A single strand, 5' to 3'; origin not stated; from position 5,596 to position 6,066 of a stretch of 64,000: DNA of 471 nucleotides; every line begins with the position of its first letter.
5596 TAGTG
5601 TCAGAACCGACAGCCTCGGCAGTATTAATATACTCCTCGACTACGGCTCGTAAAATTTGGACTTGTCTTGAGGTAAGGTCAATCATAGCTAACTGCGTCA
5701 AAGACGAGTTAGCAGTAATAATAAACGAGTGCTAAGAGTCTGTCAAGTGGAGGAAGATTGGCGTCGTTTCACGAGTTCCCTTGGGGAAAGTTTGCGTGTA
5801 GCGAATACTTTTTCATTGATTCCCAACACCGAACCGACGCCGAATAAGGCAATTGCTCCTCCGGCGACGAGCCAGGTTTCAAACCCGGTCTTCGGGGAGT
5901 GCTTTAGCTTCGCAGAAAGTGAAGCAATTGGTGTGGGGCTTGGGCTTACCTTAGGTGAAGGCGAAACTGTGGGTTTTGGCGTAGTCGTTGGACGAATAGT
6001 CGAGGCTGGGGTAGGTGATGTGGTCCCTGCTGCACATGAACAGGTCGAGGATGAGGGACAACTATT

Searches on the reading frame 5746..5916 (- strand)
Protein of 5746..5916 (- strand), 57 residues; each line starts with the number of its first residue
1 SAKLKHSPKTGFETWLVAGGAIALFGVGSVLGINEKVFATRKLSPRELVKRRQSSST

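Call 60: search_protein_families(library=ncbifam, proteins=[window:5746-5916:-], max_evalue=10)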
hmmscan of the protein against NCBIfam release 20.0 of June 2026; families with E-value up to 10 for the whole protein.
seq(57 aa): 2 families
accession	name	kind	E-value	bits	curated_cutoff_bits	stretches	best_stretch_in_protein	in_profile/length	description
TIGR01167.1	LPXTG_anchor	domain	0.2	12.4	15.9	1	8-32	3-28/34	LPXTG cell wall anchor domain-containing protein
NF041528.1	strep_LAETG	domain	1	9.2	30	1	16-28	13-25/35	LAETG motif-containing sortase-dependent surface protein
